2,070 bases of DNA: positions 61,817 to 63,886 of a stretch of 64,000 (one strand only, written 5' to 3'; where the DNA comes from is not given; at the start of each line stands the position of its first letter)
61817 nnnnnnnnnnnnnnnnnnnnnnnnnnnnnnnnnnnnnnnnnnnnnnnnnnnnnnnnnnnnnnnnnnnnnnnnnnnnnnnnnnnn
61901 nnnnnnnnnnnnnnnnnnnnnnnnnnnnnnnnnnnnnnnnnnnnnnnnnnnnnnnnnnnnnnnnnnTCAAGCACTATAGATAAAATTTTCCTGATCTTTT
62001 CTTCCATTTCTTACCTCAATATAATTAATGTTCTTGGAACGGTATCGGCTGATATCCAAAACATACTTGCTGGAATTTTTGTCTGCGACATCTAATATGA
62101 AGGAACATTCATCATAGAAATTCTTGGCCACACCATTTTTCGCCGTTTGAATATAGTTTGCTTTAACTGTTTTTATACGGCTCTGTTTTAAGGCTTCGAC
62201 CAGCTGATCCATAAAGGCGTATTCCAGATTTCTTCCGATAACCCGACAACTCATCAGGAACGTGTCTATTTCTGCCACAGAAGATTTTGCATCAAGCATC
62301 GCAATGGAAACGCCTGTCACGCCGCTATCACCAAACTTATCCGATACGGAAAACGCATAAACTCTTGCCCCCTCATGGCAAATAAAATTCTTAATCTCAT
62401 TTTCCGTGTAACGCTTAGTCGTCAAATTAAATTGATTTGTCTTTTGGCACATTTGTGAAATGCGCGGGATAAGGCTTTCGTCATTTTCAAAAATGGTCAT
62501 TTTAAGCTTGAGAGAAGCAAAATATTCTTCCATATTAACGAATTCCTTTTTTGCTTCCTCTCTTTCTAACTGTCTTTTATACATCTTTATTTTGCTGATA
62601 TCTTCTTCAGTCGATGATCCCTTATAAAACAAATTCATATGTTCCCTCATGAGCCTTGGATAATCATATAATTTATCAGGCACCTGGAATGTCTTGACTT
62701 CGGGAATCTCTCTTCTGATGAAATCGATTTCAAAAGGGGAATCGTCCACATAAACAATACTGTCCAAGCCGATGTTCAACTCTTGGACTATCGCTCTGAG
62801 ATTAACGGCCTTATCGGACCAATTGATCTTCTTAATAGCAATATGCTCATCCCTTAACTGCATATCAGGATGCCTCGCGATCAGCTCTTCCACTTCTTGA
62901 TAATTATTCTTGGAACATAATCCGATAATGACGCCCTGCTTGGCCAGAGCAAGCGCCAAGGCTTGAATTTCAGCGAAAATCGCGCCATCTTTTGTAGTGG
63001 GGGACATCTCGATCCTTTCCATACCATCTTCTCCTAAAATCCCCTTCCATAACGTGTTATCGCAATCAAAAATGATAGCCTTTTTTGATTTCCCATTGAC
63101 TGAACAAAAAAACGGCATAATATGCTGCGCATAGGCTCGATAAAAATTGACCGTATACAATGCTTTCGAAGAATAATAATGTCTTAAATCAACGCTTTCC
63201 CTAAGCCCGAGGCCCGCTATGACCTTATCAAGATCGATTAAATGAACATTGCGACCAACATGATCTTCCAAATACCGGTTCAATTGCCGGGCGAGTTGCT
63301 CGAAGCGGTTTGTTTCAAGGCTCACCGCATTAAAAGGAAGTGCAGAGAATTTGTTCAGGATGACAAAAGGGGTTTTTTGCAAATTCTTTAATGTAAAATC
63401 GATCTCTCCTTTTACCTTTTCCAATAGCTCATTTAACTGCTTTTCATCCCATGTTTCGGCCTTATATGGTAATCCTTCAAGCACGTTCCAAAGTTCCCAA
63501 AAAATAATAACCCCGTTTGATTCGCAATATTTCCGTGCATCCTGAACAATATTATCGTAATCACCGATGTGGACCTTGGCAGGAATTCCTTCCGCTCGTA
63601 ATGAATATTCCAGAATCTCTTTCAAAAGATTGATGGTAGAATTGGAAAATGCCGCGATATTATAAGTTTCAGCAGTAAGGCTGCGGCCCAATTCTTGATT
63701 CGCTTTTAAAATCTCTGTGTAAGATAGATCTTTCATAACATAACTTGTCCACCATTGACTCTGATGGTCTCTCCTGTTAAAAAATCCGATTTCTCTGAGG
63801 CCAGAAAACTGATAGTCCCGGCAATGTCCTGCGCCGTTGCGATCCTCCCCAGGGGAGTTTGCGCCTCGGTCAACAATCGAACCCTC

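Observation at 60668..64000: FkbH-like loader + ACP + FabG-like reductase + putative acyltransferase: an N-acyl (glyceroyl / hydroxyacyl) decoration module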

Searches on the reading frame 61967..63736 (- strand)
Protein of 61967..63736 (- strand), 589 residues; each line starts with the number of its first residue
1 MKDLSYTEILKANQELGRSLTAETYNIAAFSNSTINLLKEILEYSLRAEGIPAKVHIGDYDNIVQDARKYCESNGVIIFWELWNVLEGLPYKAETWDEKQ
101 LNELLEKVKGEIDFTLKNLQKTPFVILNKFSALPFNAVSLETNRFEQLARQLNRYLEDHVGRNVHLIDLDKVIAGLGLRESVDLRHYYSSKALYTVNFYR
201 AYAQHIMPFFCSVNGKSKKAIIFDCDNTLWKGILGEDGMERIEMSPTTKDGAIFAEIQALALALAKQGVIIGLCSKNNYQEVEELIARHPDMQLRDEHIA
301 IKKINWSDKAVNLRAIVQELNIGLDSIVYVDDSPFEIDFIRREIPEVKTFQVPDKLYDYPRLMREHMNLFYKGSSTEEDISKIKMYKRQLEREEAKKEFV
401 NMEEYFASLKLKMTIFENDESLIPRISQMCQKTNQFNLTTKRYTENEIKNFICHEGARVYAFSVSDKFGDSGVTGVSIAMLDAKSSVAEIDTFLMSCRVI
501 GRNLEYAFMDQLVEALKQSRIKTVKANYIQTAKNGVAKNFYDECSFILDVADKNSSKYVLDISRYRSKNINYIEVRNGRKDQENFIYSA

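Call 4: search_protein_families(library=pfam, proteins=[window:61967-63736:-], max_evalue=0.01)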
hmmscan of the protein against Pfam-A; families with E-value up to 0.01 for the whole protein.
window:61967-63736:- (589 aa): 1 family
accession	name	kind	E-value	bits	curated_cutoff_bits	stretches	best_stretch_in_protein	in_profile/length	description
PF00702.32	Hydrolase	-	1.4e-05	26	26.4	0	253-341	99-188/191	haloacid dehalogenase-like hydrolase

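Call 5: search_protein_families(library=ncbifam, proteins=[window:61967-63736:-], max_evalue=0.01)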
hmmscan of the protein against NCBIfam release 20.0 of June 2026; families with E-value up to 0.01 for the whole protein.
window:61967-63736:- (589 aa): 2 families
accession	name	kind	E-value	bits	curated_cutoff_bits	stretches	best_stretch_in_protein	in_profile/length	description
TIGR01686.1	FkbH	subfamily_domain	1.2e-81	274.4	146.65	1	218-546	3-319/323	FkbH domain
TIGR01681.1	HAD-SF-IIIC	subfamily_domain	2.9e-17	63.7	35.75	1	219-339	1-127/132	HAD-IIIC family phosphatase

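Call 7: find_encoding_contigs(protein=window:61967-63736:-, flank=10000, max_places=6)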
Protein window:61967-63736:- (589 aa): 5 contigs read that carry it; 4 places shown.
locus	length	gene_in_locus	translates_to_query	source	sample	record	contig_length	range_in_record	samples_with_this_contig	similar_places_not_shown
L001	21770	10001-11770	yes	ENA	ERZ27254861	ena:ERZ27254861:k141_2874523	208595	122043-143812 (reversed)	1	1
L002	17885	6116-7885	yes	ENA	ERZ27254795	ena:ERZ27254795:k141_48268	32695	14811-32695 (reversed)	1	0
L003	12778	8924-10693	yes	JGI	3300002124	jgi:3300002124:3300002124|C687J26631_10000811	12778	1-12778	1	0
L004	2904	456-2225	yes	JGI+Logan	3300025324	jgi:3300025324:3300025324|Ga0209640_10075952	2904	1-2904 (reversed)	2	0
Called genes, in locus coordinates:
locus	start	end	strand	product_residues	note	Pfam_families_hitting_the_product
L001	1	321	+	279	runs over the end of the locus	PF13292:DXP_synthase_N, PF00456:Transketolase_N, PF09364:XFP_N (weak), PF00676:E1_dh (weak)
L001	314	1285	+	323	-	PF02779:Transket_pyr, PF02780:Transketolase_C, PF17147:PFOR_II (weak)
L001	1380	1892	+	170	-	PF05635:23S_rRNA_IVP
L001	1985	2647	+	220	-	PF13489:Methyltransf_23, PF13847:Methyltransf_31, PF08241:Methyltransf_11, PF08242:Methyltransf_12, PF13649:Methyltransf_25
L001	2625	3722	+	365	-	PF08240:ADH_N, PF16912:Glu_dehyd_C, PF00107:ADH_zinc_N, PF13602:ADH_zinc_N_2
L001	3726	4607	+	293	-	PF01073:3Beta_HSD, PF01370:Epimerase, PF04321:RmlD_sub_bind, PF07993:NAD_binding_4, PF13460:NAD_binding_10 (weak), PF16363:GDP_Man_Dehyd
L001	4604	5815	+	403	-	PF08421:Methyltransf_13, PF08241:Methyltransf_11 (weak), PF13489:Methyltransf_23, PF08484:Methyltransf_14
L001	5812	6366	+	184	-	PF19480:DUF6016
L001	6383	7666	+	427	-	PF08421:Methyltransf_13, PF13489:Methyltransf_23, PF13847:Methyltransf_31 (faint), PF08241:Methyltransf_11, PF08242:Methyltransf_12, PF13649:Methyltransf_25 (weak), PF08484:Methyltransf_14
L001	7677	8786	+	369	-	PF00155:Aminotran_1_2, PF00266:Aminotran_5, PF01041:DegT_DnrJ_EryC1, PF01053:Cys_Met_Meta_PP (weak), PF01212:Beta_elim_lyase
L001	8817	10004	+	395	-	PF01575:MaoC_dehydratas, PF13452:FAS1_DH_region (weak), PF23441:SDR, PF00106:adh_short, PF08659:KR, PF13561:adh_short_C2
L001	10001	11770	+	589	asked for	PF00702:Hydrolase (faint)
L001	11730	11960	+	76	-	PF00550:PP-binding (weak)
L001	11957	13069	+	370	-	-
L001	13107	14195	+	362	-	PF04055:Radical_SAM, PF13186:SPASM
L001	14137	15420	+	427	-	-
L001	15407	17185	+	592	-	PF00664:ABC_membrane, PF00005:ABC_tran, PF02463:SMC_N (weak)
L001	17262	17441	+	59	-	-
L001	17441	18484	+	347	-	PF01973:MptE-like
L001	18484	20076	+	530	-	PF02310:B12-binding, PF04055:Radical_SAM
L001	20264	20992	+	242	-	PF02348:CTP_transf_3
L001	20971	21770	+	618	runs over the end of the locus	-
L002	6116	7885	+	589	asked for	PF00702:Hydrolase (faint)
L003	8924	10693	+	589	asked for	PF00702:Hydrolase (faint)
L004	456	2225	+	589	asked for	PF00702:Hydrolase (faint)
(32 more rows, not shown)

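Call 28: search_solved_structures(query=window:61967-63736:-, max_evalue=0.01, show_alignments=2)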
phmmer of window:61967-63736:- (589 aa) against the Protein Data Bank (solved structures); distinct sequences matched with E-value up to 0.01: 1.
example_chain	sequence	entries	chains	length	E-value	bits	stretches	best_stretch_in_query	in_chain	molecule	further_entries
3slr_A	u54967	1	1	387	4.5e-36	127.9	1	165-376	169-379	uncharacterized protein BF1531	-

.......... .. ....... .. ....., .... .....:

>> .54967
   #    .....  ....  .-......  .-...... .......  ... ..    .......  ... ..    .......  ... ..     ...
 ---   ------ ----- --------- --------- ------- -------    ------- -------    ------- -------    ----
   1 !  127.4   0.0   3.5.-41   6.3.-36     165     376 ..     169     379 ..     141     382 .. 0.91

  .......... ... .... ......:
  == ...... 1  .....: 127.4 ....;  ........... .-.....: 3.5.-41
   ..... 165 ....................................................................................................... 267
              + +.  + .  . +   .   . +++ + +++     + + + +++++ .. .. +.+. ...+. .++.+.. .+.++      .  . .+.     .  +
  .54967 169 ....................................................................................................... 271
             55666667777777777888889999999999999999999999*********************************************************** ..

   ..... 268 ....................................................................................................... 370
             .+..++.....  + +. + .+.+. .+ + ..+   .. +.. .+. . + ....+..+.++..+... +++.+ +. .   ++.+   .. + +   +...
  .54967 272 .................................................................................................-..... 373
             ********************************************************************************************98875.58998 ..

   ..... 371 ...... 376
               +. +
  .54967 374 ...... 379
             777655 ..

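Call 47: search_protein_families(library=ncbifam, proteins=[L001:7677-8786:+, L001:6383-7666:+, L001:5812-6366:+, L001:4604-5815:+, L001:3726-4607:+, L001:2625-3722:+, L001:1985-2647:+, L001:8817-10004:+], max_evalue=1e-15)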
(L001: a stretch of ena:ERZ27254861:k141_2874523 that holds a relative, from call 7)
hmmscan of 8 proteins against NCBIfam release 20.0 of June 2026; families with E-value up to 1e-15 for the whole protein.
L001:7677-8786:+ (369 aa): 7 families
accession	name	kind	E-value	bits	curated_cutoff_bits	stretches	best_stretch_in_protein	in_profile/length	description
TIGR03588.1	PseC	equivalog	9e-63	212.4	423.5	1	12-362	1-375/380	UDP-4-amino-4,6-dideoxy-N-acetyl-beta-L-altrosamine transaminase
TIGR04181.1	NHT_00031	hypoth_equivalog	2.5e-54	184.5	420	1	19-347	7-358/359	LegC family aminotransferase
NF008687.0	PRK11706.1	equivalog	4.9e-53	180.2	375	1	12-275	1-272/375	dTDP-4-amino-4,6-dideoxygalactose transaminase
NF008658.2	PRK11658.1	equivalog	1.4e-47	162.2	631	1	12-277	4-278/379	UDP-4-amino-4-deoxy-L-arabinose aminotransferase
TIGR04427.1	PLP_DesI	equivalog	1.7e-44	152.5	650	1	29-364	39-380/390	dTDP-4-dehydro-6-deoxyglucose aminotransferase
TIGR02379.1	ECA_wecE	subfamily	1.5e-43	149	434.85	1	15-284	4-287/376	dTDP-4-amino-4,6-dideoxy-D-glucose transaminase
NF011936.0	PRK15407.1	equivalog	7.2e-35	120.5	423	1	13-219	37-251/440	lipopolysaccharide biosynthesis protein RfbH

L001:6383-7666:+ (427 aa): 0 families

L001:5812-6366:+ (184 aa): 1 family
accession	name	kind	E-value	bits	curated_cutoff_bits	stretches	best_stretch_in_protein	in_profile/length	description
TIGR04366.1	cupin_WbuC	subfamily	3.4e-40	137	42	1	20-151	2-132/132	WbuC family cupin fold metalloprotein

L001:4604-5815:+ (403 aa): 0 families

L001:3726-4607:+ (293 aa): 4 families
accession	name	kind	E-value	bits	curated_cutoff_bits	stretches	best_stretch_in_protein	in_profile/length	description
TIGR02197.1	heptose_epim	equivalog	3.5e-21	75.7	274.6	1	7-280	1-307/316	ADP-glyceromanno-heptose 6-epimerase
TIGR01179.1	galE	equivalog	3.8e-21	75.2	262.3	0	68-154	83-172/332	UDP-glucose 4-epimerase GalE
TIGR04180.1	EDH_00030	hypoth_equivalog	5.3e-21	75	475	1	80-247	95-265/297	NAD-dependent 4,6-dehydratase LegB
TIGR01181.1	dTDP_gluc_dehyt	equivalog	6.5e-20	71.5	365.1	1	67-281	85-306/321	dTDP-glucose 4,6-dehydratase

L001:2625-3722:+ (365 aa): 17 families
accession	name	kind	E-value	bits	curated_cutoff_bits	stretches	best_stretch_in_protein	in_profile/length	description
TIGR03989.1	Rxyl_3153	subfamily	6.7e-68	229.6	440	2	127-361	132-368/370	NDMA-dependent alcohol dehydrogenase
TIGR02818.1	adh_III_F_hyde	equivalog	5.8e-62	209.9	543.95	1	133-363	137-368/368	S-(hydroxymethyl)glutathione dehydrogenase/class III alcohol dehydrogenase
TIGR03451.1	mycoS_dep_FDH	equivalog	5.1e-60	203.2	512.9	1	22-362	3-357/358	S-(hydroxymethyl)mycothiol dehydrogenase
TIGR00692.1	tdh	equivalog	1.9e-40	139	458.35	1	32-362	10-339/340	L-threonine 3-dehydrogenase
NF006940.0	PRK09422.1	equivalog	2.6e-37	128.6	344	1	24-363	3-335/338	alcohol dehydrogenase AdhP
NF041097.1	keto_inos_dh_IolM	equivalog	2.9e-36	125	450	1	159-362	184-388/389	scyllo-inosose 3-dehydrogenase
NF003808.0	PRK05396.1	equivalog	2.6e-35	121.9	380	1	31-362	11-339/341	L-threonine 3-dehydrogenase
NF007642.0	PRK10309.1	equivalog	3.7e-30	105.3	550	1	24-356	3-338/347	galactitol-1-phosphate 5-dehydrogenase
NF007489.0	PRK10083.1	equivalog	1.2e-26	93.5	376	1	24-361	3-333/339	Zn-dependent oxidoreductase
TIGR03366.1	HpnZ_proposed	hypoth_equivalog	4.2e-25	88.6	328.1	1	43-292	2-263/315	putative phosphonate catabolism associated alcohol dehydrogenase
NF010344.0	PRK13771.1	subfamily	1.4e-24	86.7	349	1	22-363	2-333/334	putative alcohol dehydrogenase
NF041172.1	AcrlCoa_red_Thmprot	equivalog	9.6e-24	83.9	500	1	23-359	3-330/334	acryloyl-CoA reductase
NF047908.1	AldhRedAhr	equivalog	3.4e-23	82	470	1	30-356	13-327/335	NADPH-dependent aldehyde reductase Ahr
TIGR02824.1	quinone_pig3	subfamily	8.4e-23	80.9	296.8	0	122-302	80-257/325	putative NAD(P)H quinone oxidoreductase, PIG3 family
TIGR03201.1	dearomat_had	equivalog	5.2e-20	71.8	338.65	1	28-360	6-345/349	6-hydroxycyclohex-1-ene-1-carbonyl-CoA dehydrogenase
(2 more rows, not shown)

L001:1985-2647:+ (220 aa): 0 families

L001:8817-10004:+ (395 aa): 181 families (the best 25 are shown)
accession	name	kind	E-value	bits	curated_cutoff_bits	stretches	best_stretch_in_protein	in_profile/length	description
TIGR01829.1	AcAcCoA_reduct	subfamily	1.1e-59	202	302.1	1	152-394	1-242/242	acetoacetyl-CoA reductase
TIGR01830.1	3oxo_ACP_reduc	equivalog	7e-58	196.1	297.75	1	154-391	1-237/239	3-oxoacyl-[acyl-carrier-protein] reductase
NF009466.0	PRK12826.1-2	subfamily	3.5e-54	183.9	222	1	151-394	3-246/248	3-oxoacyl-ACP reductase FabG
NF005559.1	PRK07231.1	subfamily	2.3e-52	178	215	1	151-393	4-248/249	glucose 1-dehydrogenase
NF004200.0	PRK05653.1-5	equivalog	1.2e-51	175.6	273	1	152-392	3-241/242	3-oxoacyl-ACP reductase FabG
NF009464.0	PRK12824.1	subfamily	1.9e-51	175.1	269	1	151-394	2-244/245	3-oxoacyl-ACP reductase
NF047420.2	EF_P_mod_YmfI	equivalog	7.6e-51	173.1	238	1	154-391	2-234/236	elongation factor P 5-aminopentanone reductase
NF004197.0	PRK05653.1-1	equivalog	8.6e-51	173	332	1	147-394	3-248/249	3-oxoacyl-ACP reductase FabG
NF004198.0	PRK05653.1-3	equivalog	1.9e-49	168.4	296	1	149-394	5-248/248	3-oxoacyl-ACP reductase FabG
NF005975.0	PRK08063.1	equivalog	4e-49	167.2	328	1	151-394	4-248/250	enoyl-[acyl-carrier-protein] reductase FabL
NF006393.0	PRK08642.1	equivalog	3.4e-47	161.1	292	1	149-394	4-253/254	3-oxoacyl-ACP reductase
NF005214.0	PRK06701.1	subfamily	3.9e-47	160.9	413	1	131-393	28-290/293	SDR family oxidoreductase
NF009384.0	PRK12743.1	equivalog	5.1e-47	160.3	264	1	149-393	4-248/258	SDR family oxidoreductase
NF012208.0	SDR_dihy_bifunc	exception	1.8e-46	158.6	325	1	154-392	1-231/233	bifunctional dihydropteridine reductase/dihydrofolate reductase TmpR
NF009468.0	PRK12826.1-4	equivalog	4e-46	157.8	318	1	151-394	7-249/256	SDR family oxidoreductase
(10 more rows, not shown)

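Call 68: search_solved_structures(query=L001:4604-5815:+, max_evalue=0.00001)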
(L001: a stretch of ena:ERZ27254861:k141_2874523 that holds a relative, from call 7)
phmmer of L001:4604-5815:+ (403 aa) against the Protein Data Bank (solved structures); distinct sequences matched with E-value up to 0.00001: 10.
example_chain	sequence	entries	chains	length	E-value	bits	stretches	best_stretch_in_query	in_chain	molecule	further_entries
4rv9_A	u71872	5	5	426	4.4e-23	85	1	2-384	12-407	D-mycarose 3-C-methyltransferase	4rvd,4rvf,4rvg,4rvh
3ndi_A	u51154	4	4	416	4.1e-18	68.6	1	3-385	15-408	Methyltransferase | TcaB9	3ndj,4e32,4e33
4e31_A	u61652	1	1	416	5.4e-18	68.2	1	3-385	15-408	TcaB9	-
4e2x_A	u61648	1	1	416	5.6e-18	68.2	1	3-385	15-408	TcaB9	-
4e2y_A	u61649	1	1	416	1.1e-17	67.2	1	3-385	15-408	TcaB9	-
4e2w_A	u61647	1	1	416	3.8e-17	65.4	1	3-385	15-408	TcaB9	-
4e2z_A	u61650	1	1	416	3.8e-17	65.4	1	3-385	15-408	TcaB9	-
4e30_A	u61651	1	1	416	1e-16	64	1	3-385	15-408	TcaB9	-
5t64_A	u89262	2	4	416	1.9e-14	56.5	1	2-385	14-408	Sugar 3-C-methyl transferase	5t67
5t6b_A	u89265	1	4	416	2.8e-14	56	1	2-385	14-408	Sugar 3-C-methyl transferase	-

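Call 69: search_solved_structures(query=L001:6383-7666:+, max_evalue=0.00001)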
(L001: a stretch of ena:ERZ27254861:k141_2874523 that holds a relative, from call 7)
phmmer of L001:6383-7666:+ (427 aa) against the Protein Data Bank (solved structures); distinct sequences matched with E-value up to 0.00001: 10.
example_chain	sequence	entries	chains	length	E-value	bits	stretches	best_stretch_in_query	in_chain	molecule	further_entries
4rv9_A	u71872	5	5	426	9.2e-81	275.1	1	9-413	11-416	D-mycarose 3-C-methyltransferase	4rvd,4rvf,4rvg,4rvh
4e2w_A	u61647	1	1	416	2.2e-58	201.4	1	9-410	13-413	TcaB9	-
4e30_A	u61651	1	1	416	5.7e-58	200.1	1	9-410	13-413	TcaB9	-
5t64_A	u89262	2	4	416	7.8e-58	199.6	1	10-412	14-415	Sugar 3-C-methyl transferase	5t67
3ndi_A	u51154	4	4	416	1.1e-57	199.1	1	9-410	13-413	Methyltransferase | TcaB9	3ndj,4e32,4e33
5t6b_A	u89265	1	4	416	2.2e-57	198.1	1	10-410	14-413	Sugar 3-C-methyl transferase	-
4e2y_A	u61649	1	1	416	2.8e-57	197.8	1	9-410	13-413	TcaB9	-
4e31_A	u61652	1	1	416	3e-57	197.7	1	9-410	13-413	TcaB9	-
4e2x_A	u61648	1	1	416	3.9e-57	197.3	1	9-410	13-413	TcaB9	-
4e2z_A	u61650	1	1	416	1e-56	195.9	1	9-410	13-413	TcaB9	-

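Call 70: search_solved_structures(query=L001:7677-8786:+, max_evalue=1e-30)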
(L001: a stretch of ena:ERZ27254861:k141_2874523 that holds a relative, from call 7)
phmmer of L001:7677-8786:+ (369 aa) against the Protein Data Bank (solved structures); distinct sequences matched with E-value up to 1e-30: 23.
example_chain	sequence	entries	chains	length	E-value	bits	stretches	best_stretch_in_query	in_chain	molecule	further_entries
2c7t_A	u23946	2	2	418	3.3e-46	161.4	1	22-216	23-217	GLUTAMINE-2-DEOXY-SCYLLO-INOSOSE AMINOTRANSFERASE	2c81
5w71_A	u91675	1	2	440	3.8e-46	161.2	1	22-216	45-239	L-glutamine:2-deoxy-scyllo-inosose aminotransferase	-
3bn1_A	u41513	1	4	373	6e-44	153.9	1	40-359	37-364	Perosamine synthetase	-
3dr7_A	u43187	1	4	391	7e-44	153.7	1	40-359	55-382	Putative perosamine synthetase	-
3dr4_A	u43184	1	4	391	4.7e-43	151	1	40-359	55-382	Putative perosamine synthetase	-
8vr3_A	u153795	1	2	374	9.1e-42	146.8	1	21-312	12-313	DegT/DnrJ/EryC1/StrS aminotransferase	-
8vr5_A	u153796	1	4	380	1.2e-41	146.4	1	22-312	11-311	DegT/DnrJ/EryC1/StrS aminotransferase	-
9bgp_A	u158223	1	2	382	1.5e-39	139.5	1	37-347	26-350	aminotransferase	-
7b0m_AAA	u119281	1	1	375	1.6e-39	139.4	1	31-359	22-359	Sugar aminotransferase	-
9bgr_A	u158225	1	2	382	9.9e-39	136.8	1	37-347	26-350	aminotransferase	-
3frk_A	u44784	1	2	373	7.8e-37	130.6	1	40-318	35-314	QdtB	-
7b0d_A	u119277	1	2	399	2.3e-36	129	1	39-317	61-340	Glutamine--scyllo-inositol transaminase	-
3uwc_A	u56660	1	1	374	1.9e-35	126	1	15-367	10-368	Nucleotide-sugar aminotransferase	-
2oga_A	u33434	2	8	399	3.6e-35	125.1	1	40-365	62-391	Transaminase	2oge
5k8b_A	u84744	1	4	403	3.8e-34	121.7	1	43-256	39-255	8-amino-3,8-dideoxy-alpha-D-manno-octulosonate transaminase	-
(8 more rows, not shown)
